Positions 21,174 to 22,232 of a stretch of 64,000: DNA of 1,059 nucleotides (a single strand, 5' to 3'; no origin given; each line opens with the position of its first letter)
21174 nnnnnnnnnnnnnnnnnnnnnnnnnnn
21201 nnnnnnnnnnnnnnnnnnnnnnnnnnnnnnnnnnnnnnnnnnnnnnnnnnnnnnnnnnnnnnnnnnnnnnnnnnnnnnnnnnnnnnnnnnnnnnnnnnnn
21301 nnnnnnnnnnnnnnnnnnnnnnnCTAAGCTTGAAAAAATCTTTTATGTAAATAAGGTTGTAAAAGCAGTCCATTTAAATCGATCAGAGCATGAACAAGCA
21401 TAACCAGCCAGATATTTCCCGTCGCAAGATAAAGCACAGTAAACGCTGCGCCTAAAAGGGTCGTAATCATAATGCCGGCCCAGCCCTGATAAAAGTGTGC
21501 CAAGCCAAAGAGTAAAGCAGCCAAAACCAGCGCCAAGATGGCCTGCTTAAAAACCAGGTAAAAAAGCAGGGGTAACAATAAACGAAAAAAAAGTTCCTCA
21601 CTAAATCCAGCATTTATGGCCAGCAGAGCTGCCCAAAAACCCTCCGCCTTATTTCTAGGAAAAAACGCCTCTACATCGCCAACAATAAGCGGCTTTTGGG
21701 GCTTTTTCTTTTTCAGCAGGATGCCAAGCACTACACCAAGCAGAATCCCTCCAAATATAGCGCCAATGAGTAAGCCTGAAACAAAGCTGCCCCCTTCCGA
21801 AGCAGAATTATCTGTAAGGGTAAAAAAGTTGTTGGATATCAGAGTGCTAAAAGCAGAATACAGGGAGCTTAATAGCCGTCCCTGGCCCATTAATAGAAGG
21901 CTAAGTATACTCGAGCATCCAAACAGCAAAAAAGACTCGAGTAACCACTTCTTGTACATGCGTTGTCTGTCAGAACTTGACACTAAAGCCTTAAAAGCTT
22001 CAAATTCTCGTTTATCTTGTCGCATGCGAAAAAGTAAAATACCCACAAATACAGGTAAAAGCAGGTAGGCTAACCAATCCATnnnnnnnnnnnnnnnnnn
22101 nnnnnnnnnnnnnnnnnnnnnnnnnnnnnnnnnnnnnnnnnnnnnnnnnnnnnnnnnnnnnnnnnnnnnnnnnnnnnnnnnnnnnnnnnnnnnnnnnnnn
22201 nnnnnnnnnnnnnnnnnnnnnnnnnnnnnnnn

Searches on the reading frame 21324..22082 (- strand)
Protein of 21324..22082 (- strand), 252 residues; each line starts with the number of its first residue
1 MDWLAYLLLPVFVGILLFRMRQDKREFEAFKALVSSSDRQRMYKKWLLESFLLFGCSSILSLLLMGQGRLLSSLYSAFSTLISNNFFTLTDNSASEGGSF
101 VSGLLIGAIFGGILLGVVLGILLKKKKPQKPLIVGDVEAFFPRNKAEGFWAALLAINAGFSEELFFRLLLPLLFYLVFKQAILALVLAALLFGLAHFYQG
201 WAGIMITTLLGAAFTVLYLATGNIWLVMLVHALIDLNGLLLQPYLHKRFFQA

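Call 5: search_protein_families(library=pfam, proteins=[window:21324-22082:-])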
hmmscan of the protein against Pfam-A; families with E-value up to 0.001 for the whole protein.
window:21324-22082:- (252 aa): 1 family
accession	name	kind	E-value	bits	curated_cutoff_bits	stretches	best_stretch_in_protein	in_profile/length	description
PF02517.21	Rce1-like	-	1.5e-18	67.3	22.4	1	149-236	6-92/93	Type II CAAX prenyl endopeptidase Rce1-like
